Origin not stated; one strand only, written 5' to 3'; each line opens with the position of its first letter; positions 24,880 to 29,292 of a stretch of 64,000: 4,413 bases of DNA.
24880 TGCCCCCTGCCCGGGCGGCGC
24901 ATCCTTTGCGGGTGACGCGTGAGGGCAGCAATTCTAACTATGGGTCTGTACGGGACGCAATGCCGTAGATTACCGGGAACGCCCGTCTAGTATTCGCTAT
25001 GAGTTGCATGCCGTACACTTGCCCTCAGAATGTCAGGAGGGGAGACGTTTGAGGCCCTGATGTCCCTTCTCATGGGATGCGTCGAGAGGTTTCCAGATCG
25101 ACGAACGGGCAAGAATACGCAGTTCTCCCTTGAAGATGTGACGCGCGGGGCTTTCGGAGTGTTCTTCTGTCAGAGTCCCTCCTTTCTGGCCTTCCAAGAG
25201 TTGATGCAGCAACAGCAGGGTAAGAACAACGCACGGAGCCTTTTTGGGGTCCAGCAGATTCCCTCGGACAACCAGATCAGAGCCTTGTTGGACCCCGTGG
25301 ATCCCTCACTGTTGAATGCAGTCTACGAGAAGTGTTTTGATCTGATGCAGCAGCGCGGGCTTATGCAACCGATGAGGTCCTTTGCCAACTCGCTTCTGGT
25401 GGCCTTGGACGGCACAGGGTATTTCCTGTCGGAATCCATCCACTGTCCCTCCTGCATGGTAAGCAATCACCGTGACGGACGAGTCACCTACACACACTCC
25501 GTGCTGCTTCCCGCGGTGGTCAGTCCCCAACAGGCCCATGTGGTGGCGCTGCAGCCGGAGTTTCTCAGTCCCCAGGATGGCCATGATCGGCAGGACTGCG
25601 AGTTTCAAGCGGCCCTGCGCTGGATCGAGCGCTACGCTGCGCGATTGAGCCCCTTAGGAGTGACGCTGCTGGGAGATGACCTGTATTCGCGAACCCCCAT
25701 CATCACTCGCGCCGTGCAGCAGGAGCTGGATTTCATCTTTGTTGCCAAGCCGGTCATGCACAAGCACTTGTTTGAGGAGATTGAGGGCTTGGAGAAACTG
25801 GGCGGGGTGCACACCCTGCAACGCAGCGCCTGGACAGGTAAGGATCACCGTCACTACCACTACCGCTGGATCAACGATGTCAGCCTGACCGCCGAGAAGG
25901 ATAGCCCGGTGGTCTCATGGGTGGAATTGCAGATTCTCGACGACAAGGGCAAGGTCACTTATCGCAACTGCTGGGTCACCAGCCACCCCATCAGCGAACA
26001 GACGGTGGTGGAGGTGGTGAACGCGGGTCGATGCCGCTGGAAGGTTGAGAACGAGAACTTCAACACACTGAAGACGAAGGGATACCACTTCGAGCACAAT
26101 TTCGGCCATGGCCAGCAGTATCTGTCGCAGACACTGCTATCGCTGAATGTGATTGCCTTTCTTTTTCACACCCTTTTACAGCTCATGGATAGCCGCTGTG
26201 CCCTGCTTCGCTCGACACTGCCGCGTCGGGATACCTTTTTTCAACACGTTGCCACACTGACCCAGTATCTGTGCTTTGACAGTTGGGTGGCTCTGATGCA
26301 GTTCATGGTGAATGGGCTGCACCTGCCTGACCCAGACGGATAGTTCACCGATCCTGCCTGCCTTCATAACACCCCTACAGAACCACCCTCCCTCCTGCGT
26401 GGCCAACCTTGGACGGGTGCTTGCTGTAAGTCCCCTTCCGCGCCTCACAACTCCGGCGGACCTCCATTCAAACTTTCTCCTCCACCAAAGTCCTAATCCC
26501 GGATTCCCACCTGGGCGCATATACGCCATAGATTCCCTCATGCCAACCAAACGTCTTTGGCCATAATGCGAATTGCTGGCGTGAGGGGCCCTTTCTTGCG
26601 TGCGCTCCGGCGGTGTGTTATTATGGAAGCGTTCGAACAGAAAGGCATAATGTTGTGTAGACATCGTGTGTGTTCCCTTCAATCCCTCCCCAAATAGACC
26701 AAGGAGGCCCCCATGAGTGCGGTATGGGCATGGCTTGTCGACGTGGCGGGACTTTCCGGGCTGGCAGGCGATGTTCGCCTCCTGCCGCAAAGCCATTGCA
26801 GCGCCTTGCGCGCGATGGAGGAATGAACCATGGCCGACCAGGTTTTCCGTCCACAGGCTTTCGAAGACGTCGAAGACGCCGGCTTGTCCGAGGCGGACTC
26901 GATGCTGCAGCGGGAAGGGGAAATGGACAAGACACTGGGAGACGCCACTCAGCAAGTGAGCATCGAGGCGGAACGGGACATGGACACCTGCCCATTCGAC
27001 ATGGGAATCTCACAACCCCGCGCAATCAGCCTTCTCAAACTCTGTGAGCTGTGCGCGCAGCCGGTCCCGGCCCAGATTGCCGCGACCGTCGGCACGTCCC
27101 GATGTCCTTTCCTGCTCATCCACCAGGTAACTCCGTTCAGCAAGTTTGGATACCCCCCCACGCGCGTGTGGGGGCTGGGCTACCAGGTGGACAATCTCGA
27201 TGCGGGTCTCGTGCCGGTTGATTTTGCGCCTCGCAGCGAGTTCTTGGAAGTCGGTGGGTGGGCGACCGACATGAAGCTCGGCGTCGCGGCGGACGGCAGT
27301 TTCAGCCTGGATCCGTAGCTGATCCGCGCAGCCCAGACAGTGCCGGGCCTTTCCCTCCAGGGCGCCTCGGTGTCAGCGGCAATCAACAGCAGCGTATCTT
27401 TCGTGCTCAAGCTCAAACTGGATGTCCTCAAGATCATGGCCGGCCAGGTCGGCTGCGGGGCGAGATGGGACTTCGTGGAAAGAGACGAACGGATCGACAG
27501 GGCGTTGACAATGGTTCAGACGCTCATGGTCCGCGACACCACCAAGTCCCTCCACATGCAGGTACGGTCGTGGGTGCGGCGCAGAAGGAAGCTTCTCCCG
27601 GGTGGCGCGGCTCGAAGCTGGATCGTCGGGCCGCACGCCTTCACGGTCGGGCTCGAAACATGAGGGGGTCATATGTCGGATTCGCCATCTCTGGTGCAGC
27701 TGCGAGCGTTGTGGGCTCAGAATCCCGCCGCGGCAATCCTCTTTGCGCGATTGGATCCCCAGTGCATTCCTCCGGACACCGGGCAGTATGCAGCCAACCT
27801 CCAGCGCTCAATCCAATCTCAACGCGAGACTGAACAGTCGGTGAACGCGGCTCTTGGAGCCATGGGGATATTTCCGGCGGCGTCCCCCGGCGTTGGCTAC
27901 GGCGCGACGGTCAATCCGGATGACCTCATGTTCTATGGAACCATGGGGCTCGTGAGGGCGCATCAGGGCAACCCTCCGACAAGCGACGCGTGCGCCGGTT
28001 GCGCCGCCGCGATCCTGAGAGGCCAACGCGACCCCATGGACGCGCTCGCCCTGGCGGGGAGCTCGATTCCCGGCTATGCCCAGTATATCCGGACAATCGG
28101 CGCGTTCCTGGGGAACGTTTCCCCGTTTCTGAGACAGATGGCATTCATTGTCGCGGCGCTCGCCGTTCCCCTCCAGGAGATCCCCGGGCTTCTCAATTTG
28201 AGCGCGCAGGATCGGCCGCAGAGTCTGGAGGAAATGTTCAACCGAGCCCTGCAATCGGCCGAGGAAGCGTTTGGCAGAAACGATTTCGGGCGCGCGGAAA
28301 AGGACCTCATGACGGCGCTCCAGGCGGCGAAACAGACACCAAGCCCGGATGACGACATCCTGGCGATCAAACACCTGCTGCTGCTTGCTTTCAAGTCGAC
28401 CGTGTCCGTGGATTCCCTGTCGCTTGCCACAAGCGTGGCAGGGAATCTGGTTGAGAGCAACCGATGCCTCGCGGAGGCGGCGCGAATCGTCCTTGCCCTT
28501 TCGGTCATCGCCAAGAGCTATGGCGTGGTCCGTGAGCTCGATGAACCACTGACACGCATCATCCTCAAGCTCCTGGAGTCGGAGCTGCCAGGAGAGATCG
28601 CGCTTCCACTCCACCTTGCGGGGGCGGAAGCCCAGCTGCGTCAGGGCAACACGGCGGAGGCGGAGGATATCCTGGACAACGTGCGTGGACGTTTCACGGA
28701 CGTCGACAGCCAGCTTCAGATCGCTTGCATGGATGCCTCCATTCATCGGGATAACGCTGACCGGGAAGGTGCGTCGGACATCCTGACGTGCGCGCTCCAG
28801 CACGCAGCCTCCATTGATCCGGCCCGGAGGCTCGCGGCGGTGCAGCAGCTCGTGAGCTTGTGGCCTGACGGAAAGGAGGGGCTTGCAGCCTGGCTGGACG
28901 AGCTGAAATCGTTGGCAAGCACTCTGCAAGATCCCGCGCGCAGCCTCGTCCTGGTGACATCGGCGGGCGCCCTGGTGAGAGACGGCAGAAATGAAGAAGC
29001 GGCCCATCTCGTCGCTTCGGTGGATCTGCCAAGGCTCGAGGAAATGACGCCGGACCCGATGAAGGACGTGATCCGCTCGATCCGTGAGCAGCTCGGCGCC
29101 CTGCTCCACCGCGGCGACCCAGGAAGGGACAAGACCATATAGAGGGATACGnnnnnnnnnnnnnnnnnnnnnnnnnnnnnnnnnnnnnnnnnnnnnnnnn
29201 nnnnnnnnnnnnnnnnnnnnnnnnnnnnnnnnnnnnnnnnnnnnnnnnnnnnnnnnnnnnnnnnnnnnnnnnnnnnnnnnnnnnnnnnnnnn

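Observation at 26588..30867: Five-gene cluster ending in a TPR-like protein plus a CHAT (caspase-like) protease: candidate uncharacterised protease-based system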

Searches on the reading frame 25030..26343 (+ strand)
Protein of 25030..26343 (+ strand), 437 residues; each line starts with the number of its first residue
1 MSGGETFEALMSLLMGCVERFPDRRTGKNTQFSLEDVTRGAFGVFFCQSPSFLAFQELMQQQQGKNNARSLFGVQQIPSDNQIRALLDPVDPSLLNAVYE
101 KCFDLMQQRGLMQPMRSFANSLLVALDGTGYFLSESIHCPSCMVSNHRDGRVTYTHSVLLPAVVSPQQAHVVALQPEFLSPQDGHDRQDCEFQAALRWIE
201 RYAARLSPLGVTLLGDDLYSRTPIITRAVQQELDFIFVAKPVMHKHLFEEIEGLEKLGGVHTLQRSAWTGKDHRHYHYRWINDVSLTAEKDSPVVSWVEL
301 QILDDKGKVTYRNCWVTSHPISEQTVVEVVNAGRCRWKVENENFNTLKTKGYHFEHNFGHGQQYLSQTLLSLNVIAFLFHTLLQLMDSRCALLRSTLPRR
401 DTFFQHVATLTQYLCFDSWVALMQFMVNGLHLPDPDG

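Call 3: search_protein_families(library=pfam, proteins=[window:25030-26343:+], max_evalue=1)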
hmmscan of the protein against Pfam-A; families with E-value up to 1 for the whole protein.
window:25030-26343:+ (437 aa): 5 families
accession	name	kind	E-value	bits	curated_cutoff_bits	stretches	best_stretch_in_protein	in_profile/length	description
PF01609.27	DDE_Tnp_1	-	0.00064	20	23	1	167-372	45-194/200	Transposase DDE domain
PF13808.11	DDE_Tnp_1_assoc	-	0.00067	20.1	32.3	1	17-99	3-84/88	DDE_Tnp_1-associated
PF23408.1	TMEM126_like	-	0.17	11.8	24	1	131-176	142-185/254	TMEM126-like protein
PF12363.14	Phage_TAC_12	-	0.26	12.2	26.2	0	75-115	65-106/111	Phage tail assembly chaperone protein, TAC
PF03811.18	Zn_ribbon_InsA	-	0.9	9.8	26.1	1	136-156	5-26/35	InsA N-terminal domain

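Call 5: search_protein_families(library=ncbifam, proteins=[window:25030-26343:+], max_evalue=1)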
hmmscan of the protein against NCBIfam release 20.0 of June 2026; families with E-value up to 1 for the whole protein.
window:25030-26343:+ (437 aa): 2 families
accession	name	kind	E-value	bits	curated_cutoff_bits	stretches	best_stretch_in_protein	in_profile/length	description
NF033592.1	transpos_IS4_1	equivalog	0.0026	16.9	115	1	77-377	63-325/332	IS4 family transposase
NF033590.1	transpos_IS4_3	equivalog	0.11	11.4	160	1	314-389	253-329/405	IS4 family transposase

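Call 41: list_cluster_members(proteins=[P0001, P0022, P0114, P0010, window:25030-26340:+])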
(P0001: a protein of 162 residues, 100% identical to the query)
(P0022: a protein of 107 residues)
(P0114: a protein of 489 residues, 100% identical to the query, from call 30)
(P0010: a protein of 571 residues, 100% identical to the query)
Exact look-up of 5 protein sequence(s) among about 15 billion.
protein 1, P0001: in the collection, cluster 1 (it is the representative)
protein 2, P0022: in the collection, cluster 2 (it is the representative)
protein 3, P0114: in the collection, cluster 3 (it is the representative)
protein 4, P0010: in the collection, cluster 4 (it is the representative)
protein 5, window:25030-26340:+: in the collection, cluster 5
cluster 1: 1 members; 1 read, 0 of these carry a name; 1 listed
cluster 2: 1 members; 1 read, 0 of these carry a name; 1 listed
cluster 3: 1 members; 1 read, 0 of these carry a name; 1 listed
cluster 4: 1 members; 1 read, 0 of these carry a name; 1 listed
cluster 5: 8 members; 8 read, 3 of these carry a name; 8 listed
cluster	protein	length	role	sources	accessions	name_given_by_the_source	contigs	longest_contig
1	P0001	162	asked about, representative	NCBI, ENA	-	-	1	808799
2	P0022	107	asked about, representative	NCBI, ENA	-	-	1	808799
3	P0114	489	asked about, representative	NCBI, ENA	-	-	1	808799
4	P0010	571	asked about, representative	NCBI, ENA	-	-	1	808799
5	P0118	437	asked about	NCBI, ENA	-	-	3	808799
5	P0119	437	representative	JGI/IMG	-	hypothetical protein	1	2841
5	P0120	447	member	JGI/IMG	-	hypothetical protein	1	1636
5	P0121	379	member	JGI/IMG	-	hypothetical protein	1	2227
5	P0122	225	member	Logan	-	-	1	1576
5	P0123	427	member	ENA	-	-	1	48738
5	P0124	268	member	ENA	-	-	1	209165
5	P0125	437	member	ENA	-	-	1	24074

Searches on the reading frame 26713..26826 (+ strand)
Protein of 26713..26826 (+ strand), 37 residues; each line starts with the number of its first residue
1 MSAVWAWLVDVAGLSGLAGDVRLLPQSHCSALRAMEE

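Call 3: search_protein_families(library=pfam, proteins=[window:26713-26826:+], max_evalue=1)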
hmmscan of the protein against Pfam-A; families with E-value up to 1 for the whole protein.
window:26713-26826:+ (37 aa): 0 families

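Call 4: search_protein_families(library=padloc, proteins=[window:26713-26826:+], max_evalue=1)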
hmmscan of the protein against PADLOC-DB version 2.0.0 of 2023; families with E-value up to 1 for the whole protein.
window:26713-26826:+ (37 aa): 0 families

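Call 5: search_protein_families(library=ncbifam, proteins=[window:26713-26826:+], max_evalue=1)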
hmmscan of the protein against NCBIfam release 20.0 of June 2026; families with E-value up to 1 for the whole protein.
window:26713-26826:+ (37 aa): 0 families

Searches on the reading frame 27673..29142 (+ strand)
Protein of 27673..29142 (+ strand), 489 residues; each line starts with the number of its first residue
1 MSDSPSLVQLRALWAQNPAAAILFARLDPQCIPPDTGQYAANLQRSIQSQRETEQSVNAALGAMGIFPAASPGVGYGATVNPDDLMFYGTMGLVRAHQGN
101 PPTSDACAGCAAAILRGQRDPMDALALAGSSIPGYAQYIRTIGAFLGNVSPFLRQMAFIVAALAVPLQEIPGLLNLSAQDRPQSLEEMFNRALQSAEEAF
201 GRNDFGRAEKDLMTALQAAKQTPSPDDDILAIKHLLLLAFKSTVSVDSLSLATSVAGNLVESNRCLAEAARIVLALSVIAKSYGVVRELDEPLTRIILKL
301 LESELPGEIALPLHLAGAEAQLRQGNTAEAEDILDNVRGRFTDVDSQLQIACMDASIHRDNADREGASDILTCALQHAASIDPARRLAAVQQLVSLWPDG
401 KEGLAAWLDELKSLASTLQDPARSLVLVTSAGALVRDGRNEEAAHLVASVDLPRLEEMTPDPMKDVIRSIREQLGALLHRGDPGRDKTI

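Call 3: search_protein_families(library=pfam, proteins=[window:27673-29142:+], max_evalue=1)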
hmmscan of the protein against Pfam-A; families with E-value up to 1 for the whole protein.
window:27673-29142:+ (489 aa): 6 families
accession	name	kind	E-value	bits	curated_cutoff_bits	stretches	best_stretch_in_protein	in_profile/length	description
PF13424.12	TPR_12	-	0.0061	17.2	30.1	0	177-207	14-44/77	Tetratricopeptide repeat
PF20308.4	TPR-S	-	0.012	16.6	27.6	0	314-368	23-72/102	Tetratricopeptide Repeats-Sensor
PF25058.1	ARM_TT21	-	0.013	15.9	27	1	313-372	59-118/155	Tetratricopeptide repeat protein 21 ARM repeat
PF22238.1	RIP_P131-like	-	0.077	13.7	27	0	305-337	13-48/96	RIP/P131 family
PF07721.20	TPR_4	-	0.11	13.6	27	1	317-335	7-25/26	Tetratricopeptide repeat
PF14559.12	TPR_19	-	0.11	13.3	25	1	304-343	20-57/68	Tetratricopeptide repeat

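Call 4: search_protein_families(library=padloc, proteins=[window:27673-29142:+], max_evalue=1)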
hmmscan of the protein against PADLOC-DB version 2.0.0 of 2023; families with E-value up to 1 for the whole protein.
window:27673-29142:+ (489 aa): 0 families

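Call 5: search_protein_families(library=ncbifam, proteins=[window:27673-29142:+], max_evalue=1)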
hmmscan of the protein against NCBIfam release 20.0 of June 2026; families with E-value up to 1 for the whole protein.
window:27673-29142:+ (489 aa): 2 families
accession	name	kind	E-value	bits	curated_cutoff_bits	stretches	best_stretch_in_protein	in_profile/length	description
TIGR00540.1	TPR_hemY_coli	hypoth_equivalog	0.039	12.7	142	0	307-379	113-183/385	heme biosynthesis-associated TPR protein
NF052415.1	T3SS_chap_SctY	equivalog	0.04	14.4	70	0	299-335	65-101/106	type III secretion apparatus assembly chaperone SctY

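Call 30: find_homologous_proteins(query=window:27673-29139:+, max_evalue=0.001)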
Query window:27673-29139:+ (489 aa): 4 proteins with E <= 0.001 among 8000 candidates.
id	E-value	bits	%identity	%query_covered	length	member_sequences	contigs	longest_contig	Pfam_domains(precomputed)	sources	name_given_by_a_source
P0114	0.0e+0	1057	100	100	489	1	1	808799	-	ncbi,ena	-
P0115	1.6e-106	375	43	97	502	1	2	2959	PF25058.2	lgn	-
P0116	2.0e-104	369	45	96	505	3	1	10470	-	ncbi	ncbi:MAG: hypothetical protein P8Z36_05080 [Gemmatimonadota bacterium]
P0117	2.4e-95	339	41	96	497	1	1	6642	-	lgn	-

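Call 32: find_encoding_contigs(protein=P0116, flank=10000, max_places=3)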
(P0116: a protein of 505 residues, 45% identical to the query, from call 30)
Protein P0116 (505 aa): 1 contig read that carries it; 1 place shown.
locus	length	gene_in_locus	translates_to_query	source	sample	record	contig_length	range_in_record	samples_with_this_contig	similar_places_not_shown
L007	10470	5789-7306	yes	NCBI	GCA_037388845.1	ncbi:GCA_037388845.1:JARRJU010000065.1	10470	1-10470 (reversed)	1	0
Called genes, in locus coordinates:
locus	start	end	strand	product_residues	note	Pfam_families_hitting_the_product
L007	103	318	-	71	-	-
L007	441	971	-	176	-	PF01613:Flavin_Reduct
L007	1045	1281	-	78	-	PF10006:DUF2249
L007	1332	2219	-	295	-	PF08984:DUF1858, PF10006:DUF2249, PF01206:TusA (faint), PF10006:DUF2249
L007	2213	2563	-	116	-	PF01883:FeS_assembly_P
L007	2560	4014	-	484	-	-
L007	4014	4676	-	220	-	PF25212:HVO_A0114 (weak), PF13412:HTH_24 (weak)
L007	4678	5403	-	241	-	PF04405:ScdA_N, PF01814:Hemerythrin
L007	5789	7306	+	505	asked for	-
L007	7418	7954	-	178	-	-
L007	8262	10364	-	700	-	PF05649:Peptidase_M13_N, PF01431:Peptidase_M13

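Call 86: search_solved_structures(query=window:27673-29139:+, max_evalue=1)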
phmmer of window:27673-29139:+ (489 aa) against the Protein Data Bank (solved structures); distinct sequences matched with E-value up to 1: 1.
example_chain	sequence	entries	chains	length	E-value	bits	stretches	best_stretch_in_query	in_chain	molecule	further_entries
7lnw_A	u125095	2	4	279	0.33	13.4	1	382-485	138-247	Isopentenyl phosphate kinase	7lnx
